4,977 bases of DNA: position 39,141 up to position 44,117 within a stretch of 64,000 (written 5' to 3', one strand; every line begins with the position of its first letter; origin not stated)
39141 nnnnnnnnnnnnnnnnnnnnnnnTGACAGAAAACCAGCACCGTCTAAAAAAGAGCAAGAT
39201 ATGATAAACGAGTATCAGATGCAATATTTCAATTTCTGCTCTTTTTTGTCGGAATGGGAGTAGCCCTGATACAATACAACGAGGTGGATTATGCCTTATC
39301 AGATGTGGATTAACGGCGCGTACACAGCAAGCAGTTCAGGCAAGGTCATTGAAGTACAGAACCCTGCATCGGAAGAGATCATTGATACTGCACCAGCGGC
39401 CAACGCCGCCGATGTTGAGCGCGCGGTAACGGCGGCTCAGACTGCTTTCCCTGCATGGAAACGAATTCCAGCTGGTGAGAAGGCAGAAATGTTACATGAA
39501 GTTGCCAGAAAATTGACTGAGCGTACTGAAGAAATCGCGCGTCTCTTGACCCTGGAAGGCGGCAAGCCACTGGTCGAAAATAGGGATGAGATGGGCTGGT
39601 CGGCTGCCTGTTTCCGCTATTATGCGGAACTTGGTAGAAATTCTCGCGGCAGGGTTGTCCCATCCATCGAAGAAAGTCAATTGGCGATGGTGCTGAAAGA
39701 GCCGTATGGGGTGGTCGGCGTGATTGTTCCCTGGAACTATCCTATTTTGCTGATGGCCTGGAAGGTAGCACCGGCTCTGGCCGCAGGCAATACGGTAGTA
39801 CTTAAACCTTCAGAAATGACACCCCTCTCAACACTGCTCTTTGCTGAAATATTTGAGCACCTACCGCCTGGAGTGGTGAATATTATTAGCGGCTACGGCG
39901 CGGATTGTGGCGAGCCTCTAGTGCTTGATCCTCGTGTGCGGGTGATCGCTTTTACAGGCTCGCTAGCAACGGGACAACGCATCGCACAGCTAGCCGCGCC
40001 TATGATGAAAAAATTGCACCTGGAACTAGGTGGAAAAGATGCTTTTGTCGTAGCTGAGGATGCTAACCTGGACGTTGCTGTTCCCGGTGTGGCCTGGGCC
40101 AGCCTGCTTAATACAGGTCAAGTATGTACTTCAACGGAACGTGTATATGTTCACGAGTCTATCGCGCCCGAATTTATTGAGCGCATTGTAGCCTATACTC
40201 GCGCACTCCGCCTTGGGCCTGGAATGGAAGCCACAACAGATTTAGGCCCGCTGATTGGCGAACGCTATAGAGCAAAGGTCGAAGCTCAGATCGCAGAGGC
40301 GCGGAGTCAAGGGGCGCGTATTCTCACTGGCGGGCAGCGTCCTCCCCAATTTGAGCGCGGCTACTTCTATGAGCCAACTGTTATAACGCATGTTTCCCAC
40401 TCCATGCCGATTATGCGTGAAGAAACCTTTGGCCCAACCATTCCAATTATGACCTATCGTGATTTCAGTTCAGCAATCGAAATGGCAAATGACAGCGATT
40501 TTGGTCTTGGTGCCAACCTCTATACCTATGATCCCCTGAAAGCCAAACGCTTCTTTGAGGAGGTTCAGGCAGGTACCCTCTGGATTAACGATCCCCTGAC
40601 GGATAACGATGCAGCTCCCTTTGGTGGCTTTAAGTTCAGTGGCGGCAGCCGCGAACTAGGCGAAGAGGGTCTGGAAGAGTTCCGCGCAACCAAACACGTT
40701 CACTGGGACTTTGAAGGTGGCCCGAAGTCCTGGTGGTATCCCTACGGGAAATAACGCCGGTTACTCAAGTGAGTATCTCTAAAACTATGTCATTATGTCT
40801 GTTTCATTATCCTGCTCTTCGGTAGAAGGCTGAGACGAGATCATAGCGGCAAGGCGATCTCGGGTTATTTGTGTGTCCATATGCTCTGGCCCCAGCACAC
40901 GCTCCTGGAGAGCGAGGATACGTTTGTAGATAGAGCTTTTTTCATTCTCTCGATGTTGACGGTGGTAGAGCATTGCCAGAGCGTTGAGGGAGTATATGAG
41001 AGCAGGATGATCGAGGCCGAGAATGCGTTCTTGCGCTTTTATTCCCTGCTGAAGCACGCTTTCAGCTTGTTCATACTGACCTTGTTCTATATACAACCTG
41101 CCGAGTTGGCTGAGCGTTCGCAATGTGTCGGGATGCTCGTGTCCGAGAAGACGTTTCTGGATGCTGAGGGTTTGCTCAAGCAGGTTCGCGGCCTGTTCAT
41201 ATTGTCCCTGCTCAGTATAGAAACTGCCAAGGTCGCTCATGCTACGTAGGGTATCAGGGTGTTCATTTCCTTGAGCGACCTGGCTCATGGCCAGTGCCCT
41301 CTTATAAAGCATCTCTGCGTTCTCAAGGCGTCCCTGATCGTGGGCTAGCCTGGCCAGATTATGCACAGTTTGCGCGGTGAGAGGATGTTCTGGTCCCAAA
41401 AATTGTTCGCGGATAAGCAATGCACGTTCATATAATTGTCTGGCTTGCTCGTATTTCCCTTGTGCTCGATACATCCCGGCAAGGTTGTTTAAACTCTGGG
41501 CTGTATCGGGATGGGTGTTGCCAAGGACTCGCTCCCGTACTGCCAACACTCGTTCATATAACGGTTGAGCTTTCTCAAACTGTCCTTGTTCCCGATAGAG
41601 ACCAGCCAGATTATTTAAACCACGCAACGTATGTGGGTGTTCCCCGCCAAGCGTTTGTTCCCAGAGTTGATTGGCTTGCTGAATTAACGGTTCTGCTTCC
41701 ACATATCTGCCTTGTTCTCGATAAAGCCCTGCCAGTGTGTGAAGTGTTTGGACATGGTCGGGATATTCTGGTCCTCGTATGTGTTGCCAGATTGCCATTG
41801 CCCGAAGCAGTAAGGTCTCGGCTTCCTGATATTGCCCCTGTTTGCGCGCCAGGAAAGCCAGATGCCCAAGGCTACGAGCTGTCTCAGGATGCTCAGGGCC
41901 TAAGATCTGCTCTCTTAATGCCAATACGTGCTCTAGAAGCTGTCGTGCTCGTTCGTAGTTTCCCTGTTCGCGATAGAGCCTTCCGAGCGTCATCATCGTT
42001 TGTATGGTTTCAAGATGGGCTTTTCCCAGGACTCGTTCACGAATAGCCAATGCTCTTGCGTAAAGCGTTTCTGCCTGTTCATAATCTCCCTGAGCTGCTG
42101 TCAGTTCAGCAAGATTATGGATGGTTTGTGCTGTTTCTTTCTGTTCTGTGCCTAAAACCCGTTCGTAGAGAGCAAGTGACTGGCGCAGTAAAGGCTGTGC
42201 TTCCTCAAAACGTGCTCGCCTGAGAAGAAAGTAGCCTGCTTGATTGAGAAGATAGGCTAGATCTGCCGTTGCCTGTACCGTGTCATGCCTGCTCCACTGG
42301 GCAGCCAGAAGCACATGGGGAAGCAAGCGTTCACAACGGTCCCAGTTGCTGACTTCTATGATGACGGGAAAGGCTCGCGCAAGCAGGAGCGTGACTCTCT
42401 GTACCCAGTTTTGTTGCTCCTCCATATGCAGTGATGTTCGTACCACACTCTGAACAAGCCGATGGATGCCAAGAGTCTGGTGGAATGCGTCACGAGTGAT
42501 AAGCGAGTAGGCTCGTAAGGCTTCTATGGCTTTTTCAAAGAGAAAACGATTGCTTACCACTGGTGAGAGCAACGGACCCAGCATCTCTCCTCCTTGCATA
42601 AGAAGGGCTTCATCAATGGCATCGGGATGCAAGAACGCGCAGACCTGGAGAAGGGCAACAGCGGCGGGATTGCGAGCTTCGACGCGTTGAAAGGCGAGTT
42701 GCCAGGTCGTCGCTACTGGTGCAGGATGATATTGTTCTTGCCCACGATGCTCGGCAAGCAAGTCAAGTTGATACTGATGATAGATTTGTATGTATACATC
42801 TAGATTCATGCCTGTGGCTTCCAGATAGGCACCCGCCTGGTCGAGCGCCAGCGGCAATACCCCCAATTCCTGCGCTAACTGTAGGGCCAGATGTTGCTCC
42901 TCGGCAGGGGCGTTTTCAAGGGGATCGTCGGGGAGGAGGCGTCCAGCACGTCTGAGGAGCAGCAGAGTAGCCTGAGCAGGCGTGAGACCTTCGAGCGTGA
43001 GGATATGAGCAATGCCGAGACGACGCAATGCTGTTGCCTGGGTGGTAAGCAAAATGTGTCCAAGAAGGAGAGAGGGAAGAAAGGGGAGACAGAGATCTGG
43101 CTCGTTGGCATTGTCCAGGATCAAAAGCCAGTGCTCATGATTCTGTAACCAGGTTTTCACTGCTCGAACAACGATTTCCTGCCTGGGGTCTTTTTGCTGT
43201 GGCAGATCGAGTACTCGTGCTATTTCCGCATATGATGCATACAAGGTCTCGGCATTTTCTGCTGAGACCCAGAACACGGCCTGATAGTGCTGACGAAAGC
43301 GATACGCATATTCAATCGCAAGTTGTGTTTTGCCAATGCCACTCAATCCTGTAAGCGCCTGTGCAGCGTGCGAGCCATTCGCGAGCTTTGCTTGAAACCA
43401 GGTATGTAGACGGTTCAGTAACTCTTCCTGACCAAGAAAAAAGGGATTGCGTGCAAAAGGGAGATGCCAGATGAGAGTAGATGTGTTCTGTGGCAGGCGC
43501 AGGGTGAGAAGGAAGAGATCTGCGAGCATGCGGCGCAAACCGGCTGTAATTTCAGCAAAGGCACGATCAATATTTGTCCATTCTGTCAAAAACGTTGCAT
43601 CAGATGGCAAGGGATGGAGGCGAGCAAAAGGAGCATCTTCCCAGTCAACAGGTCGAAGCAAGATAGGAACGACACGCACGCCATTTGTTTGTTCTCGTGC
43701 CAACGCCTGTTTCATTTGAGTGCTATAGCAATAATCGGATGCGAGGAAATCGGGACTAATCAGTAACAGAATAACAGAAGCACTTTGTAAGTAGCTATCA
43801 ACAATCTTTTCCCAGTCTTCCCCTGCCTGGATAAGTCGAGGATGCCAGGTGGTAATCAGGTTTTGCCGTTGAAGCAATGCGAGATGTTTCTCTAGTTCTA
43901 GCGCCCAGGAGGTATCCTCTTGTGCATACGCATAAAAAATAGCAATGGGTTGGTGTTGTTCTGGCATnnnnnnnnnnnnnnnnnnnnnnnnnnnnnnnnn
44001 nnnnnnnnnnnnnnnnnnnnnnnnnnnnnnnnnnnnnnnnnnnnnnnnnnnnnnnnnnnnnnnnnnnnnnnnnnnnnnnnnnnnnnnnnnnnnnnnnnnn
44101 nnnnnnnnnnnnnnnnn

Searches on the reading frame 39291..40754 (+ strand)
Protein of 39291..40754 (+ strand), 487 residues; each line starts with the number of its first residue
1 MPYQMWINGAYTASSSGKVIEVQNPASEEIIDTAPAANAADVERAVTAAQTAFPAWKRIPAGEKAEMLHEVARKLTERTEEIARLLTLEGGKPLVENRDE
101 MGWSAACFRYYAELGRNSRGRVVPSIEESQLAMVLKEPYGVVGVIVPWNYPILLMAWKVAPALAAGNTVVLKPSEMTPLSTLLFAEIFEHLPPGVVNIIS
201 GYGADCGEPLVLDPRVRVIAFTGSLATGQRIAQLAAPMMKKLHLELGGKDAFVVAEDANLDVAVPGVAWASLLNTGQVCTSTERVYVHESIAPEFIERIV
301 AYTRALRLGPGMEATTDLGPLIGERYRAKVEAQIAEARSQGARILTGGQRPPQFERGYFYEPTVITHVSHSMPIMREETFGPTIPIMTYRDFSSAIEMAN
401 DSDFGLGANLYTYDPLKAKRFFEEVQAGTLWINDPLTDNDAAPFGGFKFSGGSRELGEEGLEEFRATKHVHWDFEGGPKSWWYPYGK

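Call 82: search_protein_families(library=pfam, proteins=[window:39291-40754:+], max_evalue=0.00001)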
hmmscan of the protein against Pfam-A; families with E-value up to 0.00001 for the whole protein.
window:39291-40754:+ (487 aa): 1 family
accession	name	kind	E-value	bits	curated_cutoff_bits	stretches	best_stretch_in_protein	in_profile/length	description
PF00171.27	Aldedh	-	1.5e-166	555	23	1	12-470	2-461/461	Aldehyde dehydrogenase family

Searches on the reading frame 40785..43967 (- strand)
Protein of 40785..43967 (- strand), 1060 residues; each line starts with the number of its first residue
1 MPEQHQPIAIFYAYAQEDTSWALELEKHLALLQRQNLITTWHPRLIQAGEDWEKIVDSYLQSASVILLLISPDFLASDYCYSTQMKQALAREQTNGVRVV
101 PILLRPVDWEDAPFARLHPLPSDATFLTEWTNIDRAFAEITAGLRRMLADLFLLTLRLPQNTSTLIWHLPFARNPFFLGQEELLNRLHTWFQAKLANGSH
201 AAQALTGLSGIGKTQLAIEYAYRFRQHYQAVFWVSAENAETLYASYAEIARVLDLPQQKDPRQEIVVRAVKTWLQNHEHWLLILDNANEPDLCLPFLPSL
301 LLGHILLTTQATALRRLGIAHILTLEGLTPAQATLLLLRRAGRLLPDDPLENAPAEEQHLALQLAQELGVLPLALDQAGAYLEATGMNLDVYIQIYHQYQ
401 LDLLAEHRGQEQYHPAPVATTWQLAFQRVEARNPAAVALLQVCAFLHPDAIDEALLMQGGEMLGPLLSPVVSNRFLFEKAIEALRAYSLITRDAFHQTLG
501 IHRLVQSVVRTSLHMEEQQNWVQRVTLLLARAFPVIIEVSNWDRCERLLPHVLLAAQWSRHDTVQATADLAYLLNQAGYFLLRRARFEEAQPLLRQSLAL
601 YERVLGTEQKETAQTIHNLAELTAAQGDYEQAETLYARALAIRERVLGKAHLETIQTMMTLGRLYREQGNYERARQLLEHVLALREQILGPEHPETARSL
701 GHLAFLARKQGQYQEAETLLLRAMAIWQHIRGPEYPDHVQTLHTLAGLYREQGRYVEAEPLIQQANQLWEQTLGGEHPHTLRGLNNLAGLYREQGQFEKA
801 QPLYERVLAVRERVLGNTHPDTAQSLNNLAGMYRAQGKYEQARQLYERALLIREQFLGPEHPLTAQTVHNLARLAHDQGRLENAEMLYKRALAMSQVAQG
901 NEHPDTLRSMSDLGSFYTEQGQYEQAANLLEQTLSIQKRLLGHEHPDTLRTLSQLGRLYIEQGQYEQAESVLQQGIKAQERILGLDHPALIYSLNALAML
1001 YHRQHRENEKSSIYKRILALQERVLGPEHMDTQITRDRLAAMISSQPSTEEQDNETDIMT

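Call 82: search_protein_families(library=pfam, proteins=[window:40785-43967:-], max_evalue=0.00001)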
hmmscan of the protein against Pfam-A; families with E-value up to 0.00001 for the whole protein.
window:40785-43967:- (1060 aa): 25 families
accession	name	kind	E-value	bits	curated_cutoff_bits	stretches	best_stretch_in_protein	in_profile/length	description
PF13424.12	TPR_12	-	6.7e-142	462.4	30.1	9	784-854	6-76/77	Tetratricopeptide repeat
PF13374.12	TPR_10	-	2.1e-118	383.9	27.5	10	654-695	1-42/42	Tetratricopeptide repeat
PF24885.1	TPR_NPHP3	-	6.4e-86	288.1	100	6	840-939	116-215/239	Nephrocystin-3 TPR domain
PF13176.12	TPR_7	-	4.3e-46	151.5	27.9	1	825-859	1-35/36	Tetratricopeptide repeat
PF07719.23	TPR_2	-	3.3e-29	99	27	0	823-853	1-31/34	Tetratricopeptide repeat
PF13181.12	TPR_8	-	2.6e-28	96.2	25.7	0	823-855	1-33/34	Tetratricopeptide repeat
PF00515.34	TPR_1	-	4.8e-28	96.2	27.8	1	823-855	1-33/34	Tetratricopeptide repeat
PF17874.7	TPR_MalT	-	2.4e-27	96.5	45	4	899-984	71-156/336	MalT-like TPR region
PF14559.12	TPR_19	-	5.6e-26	91.1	25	1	918-978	2-54/68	Tetratricopeptide repeat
PF13432.12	TPR_16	-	3.1e-20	72.7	32.7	1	788-850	4-58/65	Tetratricopeptide repeat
PF07721.20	TPR_4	-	7.8e-20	69.8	27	0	950-974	2-26/26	Tetratricopeptide repeat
PF25000.1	DUF7779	-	2.2e-18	66.7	27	1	430-517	4-94/95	Domain of unknown function (DUF7779)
PF13428.12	TPR_14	-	1e-16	60.2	23.5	0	659-684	5-30/44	Tetratricopeptide repeat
PF13431.12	TPR_17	-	1.6e-16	59.6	24.4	0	819-844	9-34/34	Tetratricopeptide repeat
PF12895.13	ANAPC3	-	2.2e-13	50.7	27.2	0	877-973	1-80/82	Anaphase-promoting complex, cyclosome, subunit 3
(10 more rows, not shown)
